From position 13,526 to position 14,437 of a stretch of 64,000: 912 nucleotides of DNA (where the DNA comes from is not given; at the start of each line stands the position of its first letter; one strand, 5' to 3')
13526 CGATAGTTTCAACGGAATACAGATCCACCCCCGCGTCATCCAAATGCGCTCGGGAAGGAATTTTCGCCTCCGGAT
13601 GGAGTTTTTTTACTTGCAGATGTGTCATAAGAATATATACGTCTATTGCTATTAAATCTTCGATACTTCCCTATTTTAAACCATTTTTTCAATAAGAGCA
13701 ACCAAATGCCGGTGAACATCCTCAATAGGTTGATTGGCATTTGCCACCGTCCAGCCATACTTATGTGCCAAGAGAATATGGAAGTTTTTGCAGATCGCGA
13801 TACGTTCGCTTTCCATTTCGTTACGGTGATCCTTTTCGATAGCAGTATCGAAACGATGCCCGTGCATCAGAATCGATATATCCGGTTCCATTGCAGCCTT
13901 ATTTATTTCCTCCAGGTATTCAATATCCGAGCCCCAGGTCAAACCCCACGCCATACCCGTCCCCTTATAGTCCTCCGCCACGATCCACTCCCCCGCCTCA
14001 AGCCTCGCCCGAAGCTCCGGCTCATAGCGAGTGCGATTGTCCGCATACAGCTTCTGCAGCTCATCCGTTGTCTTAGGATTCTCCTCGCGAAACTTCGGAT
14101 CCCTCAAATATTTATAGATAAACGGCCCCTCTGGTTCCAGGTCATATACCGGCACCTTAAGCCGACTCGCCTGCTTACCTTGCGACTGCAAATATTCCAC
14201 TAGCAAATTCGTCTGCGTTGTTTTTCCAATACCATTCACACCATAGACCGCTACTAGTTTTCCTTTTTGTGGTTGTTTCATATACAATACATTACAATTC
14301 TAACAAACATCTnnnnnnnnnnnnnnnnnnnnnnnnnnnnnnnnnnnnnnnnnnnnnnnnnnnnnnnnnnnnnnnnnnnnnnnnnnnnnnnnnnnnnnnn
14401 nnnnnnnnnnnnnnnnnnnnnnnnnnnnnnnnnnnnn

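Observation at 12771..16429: Contiguous dTTP-synthesis and nucleotide-sanitising operon including a eukaryote-like DNPH1 homolog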

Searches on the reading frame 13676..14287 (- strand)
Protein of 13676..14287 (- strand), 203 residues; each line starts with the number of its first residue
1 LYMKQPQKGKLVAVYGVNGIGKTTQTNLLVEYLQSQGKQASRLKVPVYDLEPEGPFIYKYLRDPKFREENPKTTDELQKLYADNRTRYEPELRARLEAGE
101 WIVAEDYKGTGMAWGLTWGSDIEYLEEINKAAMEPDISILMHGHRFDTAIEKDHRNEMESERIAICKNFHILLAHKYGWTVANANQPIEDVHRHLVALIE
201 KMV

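Call 3: search_protein_families(library=pfam, proteins=[window:13676-14287:-], max_evalue=0.01)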
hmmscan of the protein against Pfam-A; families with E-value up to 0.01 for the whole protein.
window:13676-14287:- (203 aa): 3 families
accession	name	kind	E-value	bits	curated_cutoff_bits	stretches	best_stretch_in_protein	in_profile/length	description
PF02223.23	Thymidylate_kin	-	6.5e-15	55.7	27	1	16-193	3-183/185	Thymidylate kinase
PF00005.33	ABC_tran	-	0.0046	18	25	1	7-37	9-39/137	ABC transporter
PF00448.28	SRP54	-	0.0084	16.2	22.7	0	11-39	3-31/196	SRP54-type protein, GTPase domain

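Call 4: search_protein_families(library=ncbifam, proteins=[window:13676-14287:-], max_evalue=0.01)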
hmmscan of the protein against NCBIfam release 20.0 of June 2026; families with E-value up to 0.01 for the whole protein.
window:13676-14287:- (203 aa): 7 families
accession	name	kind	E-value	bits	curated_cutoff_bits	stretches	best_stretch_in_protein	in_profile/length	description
TIGR00041.1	DTMP_kinase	equivalog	1.1e-15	57.9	83.25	1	8-193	3-194/196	dTMP kinase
NF005923.0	PRK07933.1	equivalog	1.6e-06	27.7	193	1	11-114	2-103/213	dTMP kinase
TIGR00064.1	ftsY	equivalog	0.0012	18.2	260.7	1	4-39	74-109/279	signal recognition particle-docking protein FtsY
NF005250.0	PRK06761.1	equivalog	0.0028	16.7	270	1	9-41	3-35/282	hypothetical protein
NF000355.4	ribo_prot_ABC_F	equivalog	0.0036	16.2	380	1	8-65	27-68/499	ribosomal protection-like ABC-F family protein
NF010068.0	PRK13548.1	equivalog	0.0055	15.8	261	1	7-40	29-62/261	heme ABC transporter ATP-binding protein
NF009945.0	PRK13409.1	equivalog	0.0098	14.6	469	0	7-35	97-392/592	ribosome biogenesis/translation initiation ATPase RLI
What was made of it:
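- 13676..14281 (-): Thymidylate-kinase-like P-loop kinase of the 'EDY' subfamily (DRY arginine replaced by Asp). PF02223 at 55.7 bits; TIGR00041 at 57.9 bits, below the 83.25 cut-off (calls 3, 4).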

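Call 7: search_solved_structures(query=window:13676-14287:-, max_evalue=0.01, show_alignments=2)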
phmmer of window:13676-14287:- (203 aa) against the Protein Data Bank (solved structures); distinct sequences matched with E-value up to 0.01: 28.
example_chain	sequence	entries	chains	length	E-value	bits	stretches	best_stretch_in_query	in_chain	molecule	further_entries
2wwf_A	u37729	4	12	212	8.1e-13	51.8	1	6-201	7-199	THYMIDILATE KINASE, PUTATIVE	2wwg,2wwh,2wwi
2yof_A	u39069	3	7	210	8.7e-13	51.7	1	6-201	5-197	THYMIDYLATE KINASE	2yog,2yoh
1e9f_A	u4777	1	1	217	5.3e-11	45.9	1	7-200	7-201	THYMIDYLATE KINASE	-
1e9c_A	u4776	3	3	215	1.4e-09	41.2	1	7-200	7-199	THYMIDYLATE KINASE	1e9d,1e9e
1e2d_A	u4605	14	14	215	1.8e-09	40.9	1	7-200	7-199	THYMIDYLATE KINASE | similar to THYMIDYLATE KINASE (DTMP KINASE) | Similar to deoxythymidylate kinase (thymidylate kinase)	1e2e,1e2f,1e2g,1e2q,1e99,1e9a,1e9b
1e98_A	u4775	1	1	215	1.9e-09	40.8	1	7-200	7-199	THYMIDYLATE KINASE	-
2xx3_A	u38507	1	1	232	2.3e-09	40.5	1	7-200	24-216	THYMIDYLATE KINASE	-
1nmy_A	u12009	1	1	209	3.4e-09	40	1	8-200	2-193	similar to THYMIDYLATE KINASE (DTMP KINASE)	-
3cmu_A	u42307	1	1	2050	3.2e-08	36.8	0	8-41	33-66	Protein recA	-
5xbh_A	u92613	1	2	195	8e-08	35.5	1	11-196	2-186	Thymidylate kinase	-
1tmk_A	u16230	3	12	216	9.6e-08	35.2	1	8-157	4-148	THYMIDYLATE KINASE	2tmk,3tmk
2pbr_A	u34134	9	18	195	3.1e-07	33.6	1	11-196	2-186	Thymidylate kinase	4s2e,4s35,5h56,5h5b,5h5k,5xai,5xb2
5xb5_A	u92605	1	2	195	3.1e-07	33.6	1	11-196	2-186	Thymidylate kinase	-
3hjn_A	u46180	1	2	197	4.4e-07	33.1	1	13-199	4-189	Thymidylate kinase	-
3cmt_A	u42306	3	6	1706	9.5e-07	32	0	8-41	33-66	Protein recA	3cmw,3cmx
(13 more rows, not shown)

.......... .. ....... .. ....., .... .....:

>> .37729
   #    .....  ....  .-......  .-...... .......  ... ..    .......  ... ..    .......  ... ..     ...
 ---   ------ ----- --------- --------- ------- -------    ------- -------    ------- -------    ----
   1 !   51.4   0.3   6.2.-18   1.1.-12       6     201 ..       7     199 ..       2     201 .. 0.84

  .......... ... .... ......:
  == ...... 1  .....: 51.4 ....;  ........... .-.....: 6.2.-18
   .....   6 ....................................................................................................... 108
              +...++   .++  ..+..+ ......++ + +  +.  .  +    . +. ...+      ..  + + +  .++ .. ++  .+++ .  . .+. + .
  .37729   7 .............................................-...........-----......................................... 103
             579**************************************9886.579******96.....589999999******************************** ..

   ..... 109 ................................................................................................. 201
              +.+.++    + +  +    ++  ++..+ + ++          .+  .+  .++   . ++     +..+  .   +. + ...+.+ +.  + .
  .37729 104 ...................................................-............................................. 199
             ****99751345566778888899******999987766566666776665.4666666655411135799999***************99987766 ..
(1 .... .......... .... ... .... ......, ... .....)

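Call 24: find_homologous_proteins(query=window:13676-14287:-, max_evalue=0.001)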
Query window:13676-14287:- (203 aa): 401 proteins with E <= 0.001 among 475 candidates; the best 120 are listed.
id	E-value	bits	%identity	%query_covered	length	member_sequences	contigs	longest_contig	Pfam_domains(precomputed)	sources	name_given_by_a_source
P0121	7.6e-133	458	100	99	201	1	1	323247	PF02223.24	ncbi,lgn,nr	ncbi:MAG: hypothetical protein PHT88_01075 [Candidatus Moranbacteria bacterium]|nr:hypothetical prot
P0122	1.2e-109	383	81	100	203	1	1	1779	PF02223.24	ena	-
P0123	9.9e-103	360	77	99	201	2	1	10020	PF02223.24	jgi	jgi:dTMP kinase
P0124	1.1e-100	353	79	95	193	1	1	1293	PF02223.24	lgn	-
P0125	3.1e-94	332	73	97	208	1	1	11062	PF02223.24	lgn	-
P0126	1.5e-93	330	73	96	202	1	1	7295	PF02223.24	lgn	-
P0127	6.1e-93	328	72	95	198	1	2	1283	PF02223.24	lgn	-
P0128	1.1e-92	327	72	96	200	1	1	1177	PF02223.24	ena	-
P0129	1.2e-92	327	70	97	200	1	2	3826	PF02223.24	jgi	jgi:dTMP kinase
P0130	1.6e-92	327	70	97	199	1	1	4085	PF02223.24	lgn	-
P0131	2.8e-92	326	75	90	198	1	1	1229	PF02223.24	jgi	jgi:thymidylate kinase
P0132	4.2e-92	325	71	97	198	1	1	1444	PF02223.24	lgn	-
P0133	4.9e-92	325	72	95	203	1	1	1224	PF02223.24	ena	-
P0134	7.1e-92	325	74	91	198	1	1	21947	PF02223.24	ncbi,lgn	-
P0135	8.4e-92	324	70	97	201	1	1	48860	PF02223.24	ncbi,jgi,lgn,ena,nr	ncbi:MAG: hypothetical protein OEV93_03060 [Candidatus Moranbacteria bacterium]|nr:hypothetical prot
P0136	1.0e-91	324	70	97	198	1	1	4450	PF02223.24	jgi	jgi:dTMP kinase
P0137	5.0e-91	322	69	97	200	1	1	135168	PF02223.24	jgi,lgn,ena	-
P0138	8.5e-91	321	68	98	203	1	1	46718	PF02223.24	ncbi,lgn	ncbi:MAG: hypothetical protein WA055_02495 [Candidatus Moraniibacteriota bacterium]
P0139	1.0e-90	321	70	97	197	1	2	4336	PF02223.24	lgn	-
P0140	1.5e-90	320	71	97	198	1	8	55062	PF02223.24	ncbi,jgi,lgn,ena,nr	ncbi:MAG TPA: hypothetical protein DCS28_02850 [Candidatus Moranbacteria bacterium]|nr:hypothetical 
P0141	1.8e-90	320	70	97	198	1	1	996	PF02223.24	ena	-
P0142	2.0e-90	320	67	97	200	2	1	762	PF02223.24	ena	-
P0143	2.1e-90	320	70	96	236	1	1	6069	PF02223.24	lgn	-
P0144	2.3e-90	320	72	91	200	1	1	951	PF02223.24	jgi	jgi:dTMP kinase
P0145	2.3e-90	320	69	97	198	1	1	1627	PF02223.24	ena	-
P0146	3.2e-90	319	68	99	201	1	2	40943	PF02223.24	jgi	jgi:dTMP kinase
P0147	3.4e-90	319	71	93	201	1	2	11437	PF02223.24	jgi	jgi:thymidylate kinase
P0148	3.8e-90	319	71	91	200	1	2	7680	PF02223.24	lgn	-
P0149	5.0e-90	319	72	94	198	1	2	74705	PF02223.24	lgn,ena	-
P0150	5.7e-90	318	71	97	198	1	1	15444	PF02223.24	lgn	-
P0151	7.3e-90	318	69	97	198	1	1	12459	PF02223.24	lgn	-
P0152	7.7e-90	318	67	97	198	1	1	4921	PF02223.24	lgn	-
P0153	9.1e-90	318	69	97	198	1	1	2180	PF02223.24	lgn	-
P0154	1.2e-89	317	70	95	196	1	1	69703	PF02223.24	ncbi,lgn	-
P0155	1.3e-89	317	70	96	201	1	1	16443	PF02223.24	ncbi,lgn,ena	ncbi:MAG: hypothetical protein WCL23_05340 [Candidatus Moraniibacteriota bacterium]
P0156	1.4e-89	317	71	91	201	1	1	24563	PF02223.24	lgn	-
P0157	1.8e-89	317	69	97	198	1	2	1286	PF02223.24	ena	-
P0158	1.9e-89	317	69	97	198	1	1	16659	PF02223.24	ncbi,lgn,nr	ncbi:hypothetical protein EPO05_01465 [Patescibacteria group bacterium]|nr:MAG: hypothetical protein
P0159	2.2e-89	317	71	95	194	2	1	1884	PF02223.24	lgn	-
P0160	2.8e-89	316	70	91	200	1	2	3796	PF02223.24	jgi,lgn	jgi:dTMP kinase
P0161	4.2e-89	316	71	95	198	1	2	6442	PF02223.24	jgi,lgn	-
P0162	5.3e-89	315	69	96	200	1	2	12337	PF02223.24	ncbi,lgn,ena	-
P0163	5.6e-89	315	68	97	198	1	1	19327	PF02223.24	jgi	jgi:dTMP kinase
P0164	6.0e-89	315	72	92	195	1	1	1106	PF02223.24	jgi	jgi:dTMP kinase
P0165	6.4e-89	315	69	97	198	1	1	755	PF02223.24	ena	-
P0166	6.6e-89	315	69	96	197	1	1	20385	PF02223.24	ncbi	ncbi:dTMP kinase [Patescibacteria group bacterium]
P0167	6.9e-89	315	69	92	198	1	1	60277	PF02223.24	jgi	jgi:thymidylate kinase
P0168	8.2e-89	315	69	95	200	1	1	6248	PF02223.24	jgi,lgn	-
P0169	9.7e-89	314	69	97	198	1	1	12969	PF02223.24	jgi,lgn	jgi:dTMP kinase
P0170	1.0e-88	314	70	95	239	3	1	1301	PF02223.24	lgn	-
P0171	1.0e-88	314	70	95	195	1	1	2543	PF02223.24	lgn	-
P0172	1.2e-88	314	69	97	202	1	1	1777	PF02223.24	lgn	-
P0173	1.4e-88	314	69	95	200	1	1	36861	PF02223.24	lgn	-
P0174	1.8e-88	314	68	98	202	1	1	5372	PF02223.24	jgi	jgi:dTMP kinase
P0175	1.9e-88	313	70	95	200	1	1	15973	PF02223.24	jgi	jgi:dTMP kinase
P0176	1.9e-88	313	70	94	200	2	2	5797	PF02223.24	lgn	-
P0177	2.4e-88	313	68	97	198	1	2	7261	PF02223.24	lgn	-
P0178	3.6e-88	313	67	97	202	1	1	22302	PF02223.24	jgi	jgi:thymidylate kinase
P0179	3.7e-88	313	68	96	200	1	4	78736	PF02223.24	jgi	jgi:dTMP kinase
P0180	4.2e-88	312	69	96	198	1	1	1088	PF02223.24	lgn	-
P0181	5.1e-88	312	69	97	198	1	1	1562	PF02223.24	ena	-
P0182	5.1e-88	312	71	91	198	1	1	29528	PF02223.24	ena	-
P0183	6.0e-88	312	68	96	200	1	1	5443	PF02223.24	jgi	jgi:dTMP kinase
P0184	6.1e-88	312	69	96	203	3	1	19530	PF02223.24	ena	-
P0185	6.6e-88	312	68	97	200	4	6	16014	PF02223.24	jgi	jgi:thymidylate kinase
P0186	7.8e-88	311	68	96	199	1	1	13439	PF02223.24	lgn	-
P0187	1.2e-87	311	68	97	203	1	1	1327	PF02223.24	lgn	-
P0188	1.2e-87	311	66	97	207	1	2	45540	PF02223.24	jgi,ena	jgi:dTMP kinase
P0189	1.4e-87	311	68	97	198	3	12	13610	PF02223.24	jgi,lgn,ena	-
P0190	2.2e-87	310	69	96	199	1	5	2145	PF02223.24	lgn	-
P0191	2.3e-87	310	68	96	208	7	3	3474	PF02223.24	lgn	-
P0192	2.4e-87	310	67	97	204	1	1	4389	PF02223.24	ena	-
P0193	2.7e-87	310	67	97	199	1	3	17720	PF02223.24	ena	-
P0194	4.0e-87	309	65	99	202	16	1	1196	PF02223.24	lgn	-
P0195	6.1e-87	309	69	96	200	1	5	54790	PF02223.24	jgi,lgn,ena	jgi:dTMP kinase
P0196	6.4e-87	309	70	96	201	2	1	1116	PF02223.24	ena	-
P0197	6.8e-87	308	66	97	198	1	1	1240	PF02223.24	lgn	-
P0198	6.8e-87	308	68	97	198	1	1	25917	PF02223.24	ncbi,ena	-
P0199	6.9e-87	308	66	97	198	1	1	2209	PF02223.24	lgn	-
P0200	7.3e-87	308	66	96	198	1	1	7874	PF02223.24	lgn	-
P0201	7.7e-87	308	68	97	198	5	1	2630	PF02223.24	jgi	-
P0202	7.8e-87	308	69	95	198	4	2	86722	PF02223.24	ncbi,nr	ncbi:MAG TPA: hypothetical protein P5548_03450 [Candidatus Moranbacteria bacterium]|nr:hypothetical 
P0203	7.9e-87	308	68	97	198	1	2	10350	PF02223.24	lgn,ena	-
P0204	7.9e-87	308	67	98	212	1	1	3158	PF02223.24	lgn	-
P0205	8.4e-87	308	67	96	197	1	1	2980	PF02223.24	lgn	-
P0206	8.7e-87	308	69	97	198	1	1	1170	PF02223.24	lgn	-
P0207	8.8e-87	308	69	95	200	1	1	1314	PF02223.24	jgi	-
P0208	9.3e-87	308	68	97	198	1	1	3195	PF02223.24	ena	-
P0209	9.3e-87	308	70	95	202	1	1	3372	PF02223.24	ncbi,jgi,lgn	-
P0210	9.6e-87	308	67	97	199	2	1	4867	PF02223.24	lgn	-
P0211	9.9e-87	308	69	93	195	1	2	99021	PF02223.24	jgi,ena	-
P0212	1.0e-86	308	68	97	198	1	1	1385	PF02223.24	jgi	-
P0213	1.1e-86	308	66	97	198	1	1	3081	PF02223.24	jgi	jgi:dTMP kinase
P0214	1.6e-86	307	66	97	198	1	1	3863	PF02223.24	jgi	jgi:thymidylate kinase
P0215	1.6e-86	307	66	100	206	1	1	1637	PF02223.24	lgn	-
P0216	1.7e-86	307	66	97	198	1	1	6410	PF02223.24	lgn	-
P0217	1.8e-86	307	69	94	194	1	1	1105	PF02223.24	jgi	jgi:thymidylate kinase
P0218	2.0e-86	307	68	96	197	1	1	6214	PF02223.24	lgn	-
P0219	2.0e-86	307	67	97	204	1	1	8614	PF02223.24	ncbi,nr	ncbi:MAG: hypothetical protein HGA61_03305 [Candidatus Moranbacteria bacterium]|nr:hypothetical prot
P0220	2.1e-86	307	69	95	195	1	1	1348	PF02223.24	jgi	jgi:dTMP kinase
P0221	2.5e-86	307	68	97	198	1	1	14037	PF02223.24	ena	-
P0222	2.9e-86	306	66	95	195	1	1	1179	PF02223.24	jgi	-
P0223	4.0e-86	306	68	97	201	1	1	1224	PF02223.24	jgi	jgi:dTMP kinase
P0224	4.0e-86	306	68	94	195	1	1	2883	PF02223.24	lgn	-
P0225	4.5e-86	306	69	97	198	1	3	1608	PF02223.24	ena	-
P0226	5.2e-86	306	66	97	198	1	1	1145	PF02223.24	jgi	jgi:thymidylate kinase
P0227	5.6e-86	305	68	96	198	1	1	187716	PF02223.24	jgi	jgi:thymidylate kinase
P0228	5.9e-86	305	66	97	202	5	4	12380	PF02223.24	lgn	-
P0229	6.5e-86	305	68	94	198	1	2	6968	PF02223.24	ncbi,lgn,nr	ncbi:hypothetical protein KJ761_01415 [Patescibacteria group bacterium]|nr:hypothetical protein [Pat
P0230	6.7e-86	305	66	97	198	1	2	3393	PF02223.24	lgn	-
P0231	7.1e-86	305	68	95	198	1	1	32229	PF02223.24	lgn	-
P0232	7.4e-86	305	68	96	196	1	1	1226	PF02223.24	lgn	-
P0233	7.4e-86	305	66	96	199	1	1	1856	PF02223.24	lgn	-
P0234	8.6e-86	305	69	97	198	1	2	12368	PF02223.24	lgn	-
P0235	9.7e-86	305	66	97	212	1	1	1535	PF02223.24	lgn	-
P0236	1.0e-85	305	67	95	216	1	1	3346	PF02223.24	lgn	-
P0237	1.1e-85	305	69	96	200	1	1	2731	PF02223.24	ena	-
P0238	1.1e-85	305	70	92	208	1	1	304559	PF02223.24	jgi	jgi:thymidylate kinase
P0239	1.1e-85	304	69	96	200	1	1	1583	PF02223.24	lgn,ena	-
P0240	1.2e-85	304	66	97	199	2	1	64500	PF02223.24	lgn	-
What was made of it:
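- On Canonical thymidylate kinase (Tmk): NCBI names it a hypothetical protein (call 24).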

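Call 54: predict_structure(alignment_id=A4)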
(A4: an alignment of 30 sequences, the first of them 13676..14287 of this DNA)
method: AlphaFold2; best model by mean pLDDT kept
length: 203 residues; sequences in the alignment: 30
mean_pLDDT: 92.0   pTM: 0.86
mean pLDDT of the five models: 92.0, 89.2, 88.9, 85.6, 84.2
residues with pLDDT >= 90: 156; 70-90: 42; 50-70: 5; < 50: 0
segments of 3 or more residues with pLDDT < 50: none
pLDDT, mean of each block of 10 residues (from residue 1): 72 91 94 97 85 92 96 96 93 96 93 95 97 95 84 87 93 96 94 96 83
secondary structure, 60 per line:
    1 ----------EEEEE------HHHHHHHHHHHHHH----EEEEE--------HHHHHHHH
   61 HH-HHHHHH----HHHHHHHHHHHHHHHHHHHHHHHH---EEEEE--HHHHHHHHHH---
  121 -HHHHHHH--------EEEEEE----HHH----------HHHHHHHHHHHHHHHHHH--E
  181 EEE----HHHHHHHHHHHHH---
elements in order: E11-15 H22-35 E40-44 H53-62 H64-69 H74-97 E101-105 H108-117 H122-128 E137-142 H160-177 E180-183 H188-200

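Call 58: fold_search(model_id=the predicted structure, library=pdb)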
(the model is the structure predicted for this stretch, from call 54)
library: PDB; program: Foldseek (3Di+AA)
matches with E <= 10: 1717; with E <= 0.001: 274
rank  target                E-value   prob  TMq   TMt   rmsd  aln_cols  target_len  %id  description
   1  2wwf_A                1.1e-15  1.00  0.86  0.83   2.8       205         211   23  Plasmodium falciparum thymidylate kinase in complex with TMP and ADP (released 2010-04-21)
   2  2wwf_B                2.9e-15  1.00  0.85  0.83   2.7       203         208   24  Plasmodium falciparum thymidylate kinase in complex with TMP and ADP (released 2010-04-21)
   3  2wwg_A                7.2e-15  1.00  0.86  0.84   2.6       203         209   24  Plasmodium falciparum thymidylate kinase in complex with dGMP and ADP (released 2010-04-21)
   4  2wwf_C                7.6e-15  1.00  0.86  0.83   2.6       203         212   24  Plasmodium falciparum thymidylate kinase in complex with TMP and ADP (released 2010-04-21)
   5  1e2f                  1.2e-14  1.00  0.86  0.83   2.1       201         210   21  Human thymidylate kinase complexed with thymidine monophosphate, adenosine diphosphate and a magnesium-ion (released 2001-05-17)
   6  1e9c                  1.3e-14  1.00  0.83  0.80   2.4       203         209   25  Mutant human thymidylate kinase complexed with TMP and APPNP (released 2001-10-11)
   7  1nn5                  1.4e-14  1.00  0.84  0.84   2.6       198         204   23  Crystal structure of human thymidylate kinase with d4TMP + AppNHp (released 2003-03-18)
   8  2yof_A                1.9e-14  1.00  0.84  0.85   2.6       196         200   24  Plasmodium falciparum thymidylate kinase in complex with a (thio)urea- beta-deoxythymidine inhibitor (released 2013-07-24)
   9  2yof_B                2.0e-14  1.00  0.84  0.83   3.0       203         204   23  Plasmodium falciparum thymidylate kinase in complex with a (thio)urea- beta-deoxythymidine inhibitor (released 2013-07-24)
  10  1e98                  4.7e-14  1.00  0.83  0.81   2.4       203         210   22  Wild type human thymidylate kinase complexed with AZTMP and ADP (released 2001-10-05)
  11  2wwg_B                5.7e-14  1.00  0.86  0.84   2.6       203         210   24  Plasmodium falciparum thymidylate kinase in complex with dGMP and ADP (released 2010-04-21)
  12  1e9d                  8.7e-14  1.00  0.81  0.78   2.9       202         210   24  Mutant human thymidylate kinase (F105Y) complexed with AZTMP and ADP (released 2001-10-11)
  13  3tmk_D                9.2e-14  1.00  0.83  0.79   2.4       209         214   24  CRYSTAL STRUCTURE OF YEAST THYMIDYLATE KINASE COMPLEXED WITH THE BISUBSTRATE INHIBITOR TP5A AT 2.0 A RESOLUTION: IMPLI (released 1999-02-16)
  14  2yog_B                1.1e-13  1.00  0.82  0.85   2.8       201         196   24  Plasmodium falciparum thymidylate kinase in complex with a (thio)urea- alpha-deoxythymidine inhibitor (released 2013-07-24)
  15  1e2d                  1.2e-13  1.00  0.85  0.83   2.2       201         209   22  Human thymidylate kinase complexed with thymidine monophosphate, adenosine diphosphate and a magnesium-ion (released 2001-05-17)
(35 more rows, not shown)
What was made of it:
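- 13676..14281 (-): AlphaFold2 (AF2) model pLDDT 92; the top 50 PDB matches are all TMPKs (calls 54, 58).
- On Canonical thymidylate kinase (Tmk): AF2 model pLDDT 92; the top 50 PDB matches are all TMPKs (calls 54, 58).
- Closest known: Canonical thymidylate kinases. Same: P-loop, overall fold (TM 0.86 to Plasmodium and human TMPK, call 58) and the PF02223 match.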
